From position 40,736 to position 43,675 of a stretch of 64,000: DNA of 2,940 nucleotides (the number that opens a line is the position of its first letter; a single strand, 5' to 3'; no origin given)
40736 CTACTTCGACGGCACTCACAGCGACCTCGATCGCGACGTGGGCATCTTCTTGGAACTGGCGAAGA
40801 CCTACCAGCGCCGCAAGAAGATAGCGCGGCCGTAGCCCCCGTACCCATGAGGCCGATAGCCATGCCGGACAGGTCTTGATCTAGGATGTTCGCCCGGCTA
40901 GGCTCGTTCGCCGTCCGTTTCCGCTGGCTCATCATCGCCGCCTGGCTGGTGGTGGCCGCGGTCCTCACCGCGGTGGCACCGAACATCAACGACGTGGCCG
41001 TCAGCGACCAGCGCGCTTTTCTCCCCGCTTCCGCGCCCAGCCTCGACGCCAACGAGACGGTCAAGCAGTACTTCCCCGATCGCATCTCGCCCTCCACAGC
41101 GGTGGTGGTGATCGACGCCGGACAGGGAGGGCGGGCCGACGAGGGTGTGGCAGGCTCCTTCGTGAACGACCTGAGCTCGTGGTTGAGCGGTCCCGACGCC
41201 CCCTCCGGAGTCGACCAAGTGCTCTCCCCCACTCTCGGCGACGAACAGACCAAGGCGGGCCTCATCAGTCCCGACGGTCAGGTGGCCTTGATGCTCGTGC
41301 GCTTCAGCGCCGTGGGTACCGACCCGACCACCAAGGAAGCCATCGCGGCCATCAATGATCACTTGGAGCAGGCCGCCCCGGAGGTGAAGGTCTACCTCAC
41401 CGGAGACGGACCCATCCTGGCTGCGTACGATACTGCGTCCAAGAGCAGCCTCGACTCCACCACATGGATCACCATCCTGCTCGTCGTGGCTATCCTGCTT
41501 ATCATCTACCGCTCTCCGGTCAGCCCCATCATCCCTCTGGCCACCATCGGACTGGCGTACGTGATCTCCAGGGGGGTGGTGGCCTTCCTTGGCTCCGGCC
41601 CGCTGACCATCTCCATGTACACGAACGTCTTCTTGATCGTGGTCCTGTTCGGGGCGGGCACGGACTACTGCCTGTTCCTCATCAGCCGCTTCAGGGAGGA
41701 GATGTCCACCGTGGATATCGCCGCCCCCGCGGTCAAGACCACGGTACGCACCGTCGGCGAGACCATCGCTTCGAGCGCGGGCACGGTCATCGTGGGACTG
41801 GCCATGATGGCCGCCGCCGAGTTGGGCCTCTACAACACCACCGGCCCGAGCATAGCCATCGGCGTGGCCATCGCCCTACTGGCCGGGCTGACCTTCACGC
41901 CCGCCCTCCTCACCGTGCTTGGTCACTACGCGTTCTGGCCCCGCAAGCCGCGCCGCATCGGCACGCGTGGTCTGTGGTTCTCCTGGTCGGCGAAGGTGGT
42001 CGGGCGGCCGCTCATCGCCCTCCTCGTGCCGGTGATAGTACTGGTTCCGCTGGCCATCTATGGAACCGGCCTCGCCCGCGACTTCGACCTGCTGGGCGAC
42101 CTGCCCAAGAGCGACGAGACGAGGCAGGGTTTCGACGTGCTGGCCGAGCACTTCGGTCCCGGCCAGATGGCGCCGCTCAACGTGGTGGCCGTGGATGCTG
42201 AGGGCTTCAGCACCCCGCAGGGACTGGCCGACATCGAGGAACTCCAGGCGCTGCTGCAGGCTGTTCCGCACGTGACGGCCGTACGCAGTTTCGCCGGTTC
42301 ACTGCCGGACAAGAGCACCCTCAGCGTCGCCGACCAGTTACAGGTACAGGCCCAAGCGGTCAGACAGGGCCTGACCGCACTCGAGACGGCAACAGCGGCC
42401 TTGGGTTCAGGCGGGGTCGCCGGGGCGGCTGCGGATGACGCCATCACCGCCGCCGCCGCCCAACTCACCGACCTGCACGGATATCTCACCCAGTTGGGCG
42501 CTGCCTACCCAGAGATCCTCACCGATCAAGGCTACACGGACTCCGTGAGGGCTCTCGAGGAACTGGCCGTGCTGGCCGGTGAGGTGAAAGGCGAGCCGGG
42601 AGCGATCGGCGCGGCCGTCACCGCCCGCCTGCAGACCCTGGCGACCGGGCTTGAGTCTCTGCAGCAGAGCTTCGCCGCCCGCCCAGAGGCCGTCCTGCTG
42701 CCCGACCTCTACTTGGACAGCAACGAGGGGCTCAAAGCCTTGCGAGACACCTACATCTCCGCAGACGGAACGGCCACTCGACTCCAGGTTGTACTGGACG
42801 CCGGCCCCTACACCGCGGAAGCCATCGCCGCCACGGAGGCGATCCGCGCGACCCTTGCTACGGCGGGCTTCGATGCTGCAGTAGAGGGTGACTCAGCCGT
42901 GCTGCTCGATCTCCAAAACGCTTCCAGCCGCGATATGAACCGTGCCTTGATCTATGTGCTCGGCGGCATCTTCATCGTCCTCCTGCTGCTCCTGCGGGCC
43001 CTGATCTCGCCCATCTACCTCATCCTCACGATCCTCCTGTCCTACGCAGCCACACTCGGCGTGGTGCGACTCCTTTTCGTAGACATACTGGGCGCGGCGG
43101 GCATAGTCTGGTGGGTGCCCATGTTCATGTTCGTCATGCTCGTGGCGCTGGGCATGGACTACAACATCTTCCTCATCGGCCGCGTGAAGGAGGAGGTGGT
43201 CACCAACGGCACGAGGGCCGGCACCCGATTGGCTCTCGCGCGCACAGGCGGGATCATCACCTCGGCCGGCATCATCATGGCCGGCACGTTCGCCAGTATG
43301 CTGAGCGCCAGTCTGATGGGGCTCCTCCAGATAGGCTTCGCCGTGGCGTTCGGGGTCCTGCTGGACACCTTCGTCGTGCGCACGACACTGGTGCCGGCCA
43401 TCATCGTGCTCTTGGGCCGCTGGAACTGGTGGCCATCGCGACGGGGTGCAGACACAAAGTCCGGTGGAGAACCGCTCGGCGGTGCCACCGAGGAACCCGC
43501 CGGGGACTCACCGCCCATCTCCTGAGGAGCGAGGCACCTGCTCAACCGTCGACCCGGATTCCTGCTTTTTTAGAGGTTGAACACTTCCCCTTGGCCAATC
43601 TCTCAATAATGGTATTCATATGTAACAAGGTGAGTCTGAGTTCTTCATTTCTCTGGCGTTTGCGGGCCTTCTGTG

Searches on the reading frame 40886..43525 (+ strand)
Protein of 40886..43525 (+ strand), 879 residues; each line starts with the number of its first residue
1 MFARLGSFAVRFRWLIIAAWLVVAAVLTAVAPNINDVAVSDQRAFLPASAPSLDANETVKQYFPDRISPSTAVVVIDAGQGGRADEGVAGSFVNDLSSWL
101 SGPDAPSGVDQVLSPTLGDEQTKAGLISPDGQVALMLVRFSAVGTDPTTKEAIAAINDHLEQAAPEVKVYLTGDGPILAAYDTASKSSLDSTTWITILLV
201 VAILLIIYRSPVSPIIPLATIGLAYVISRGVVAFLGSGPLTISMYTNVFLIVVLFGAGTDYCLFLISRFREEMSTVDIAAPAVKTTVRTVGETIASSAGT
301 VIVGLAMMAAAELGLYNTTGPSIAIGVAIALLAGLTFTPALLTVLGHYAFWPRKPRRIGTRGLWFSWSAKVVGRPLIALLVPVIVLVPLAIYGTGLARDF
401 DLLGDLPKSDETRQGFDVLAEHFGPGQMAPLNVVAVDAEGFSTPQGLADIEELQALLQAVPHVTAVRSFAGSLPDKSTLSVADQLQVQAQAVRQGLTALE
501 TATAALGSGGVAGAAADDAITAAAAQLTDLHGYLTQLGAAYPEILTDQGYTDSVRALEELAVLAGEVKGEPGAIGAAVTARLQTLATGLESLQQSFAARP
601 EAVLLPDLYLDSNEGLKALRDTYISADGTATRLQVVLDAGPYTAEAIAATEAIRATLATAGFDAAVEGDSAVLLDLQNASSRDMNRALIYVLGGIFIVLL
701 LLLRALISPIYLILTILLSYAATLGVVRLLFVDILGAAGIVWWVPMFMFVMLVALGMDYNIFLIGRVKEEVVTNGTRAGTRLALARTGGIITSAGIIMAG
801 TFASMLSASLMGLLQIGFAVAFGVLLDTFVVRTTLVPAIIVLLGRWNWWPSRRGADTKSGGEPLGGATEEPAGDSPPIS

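Call 6: search_protein_families(library=pfam, proteins=[window:40886-43525:+], max_evalue=0.01)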
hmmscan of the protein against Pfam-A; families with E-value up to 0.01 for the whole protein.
window:40886-43525:+ (879 aa): 1 family
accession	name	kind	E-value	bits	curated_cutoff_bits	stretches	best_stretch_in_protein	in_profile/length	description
PF03176.21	MMPL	-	1.6e-120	402.5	20.5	2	45-376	2-331/333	MMPL family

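Call 7: search_protein_families(library=ncbifam, proteins=[window:40886-43525:+], max_evalue=0.01)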
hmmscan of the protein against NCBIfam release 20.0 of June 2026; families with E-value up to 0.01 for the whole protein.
window:40886-43525:+ (879 aa): 6 families
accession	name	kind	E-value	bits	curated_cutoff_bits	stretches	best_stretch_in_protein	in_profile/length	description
TIGR00833.1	actII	subfamily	3e-147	492.4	874.7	2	11-540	1-520/910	MMPL family RND transporter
TIGR00921.1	2A067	subfamily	2.1e-44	151.7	351.9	2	121-348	124-349/733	hydrophobe/amphiphile efflux-3 (HAE3) family transporter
NF052608.1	TrhMmycExpMmpL3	equivalog_domain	6.1e-26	91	1400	2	1-347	1-343/992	trehalose monomycolate exporter MmpL3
TIGR03480.1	HpnN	hypoth_equivalog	6.4e-25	87.3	751.85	2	152-731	230-761/862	hopanoid biosynthesis associated RND transporter like protein HpnN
NF045600.2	BstA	equivalog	2.9e-08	32.1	1400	1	88-411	175-506/903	sterol transporter cytoplasmic membrane protein BstA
NF052374.1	HopndTporHpnN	equivalog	6.5e-06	24.5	1100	1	139-345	223-426/858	hopanoid transporter HpnN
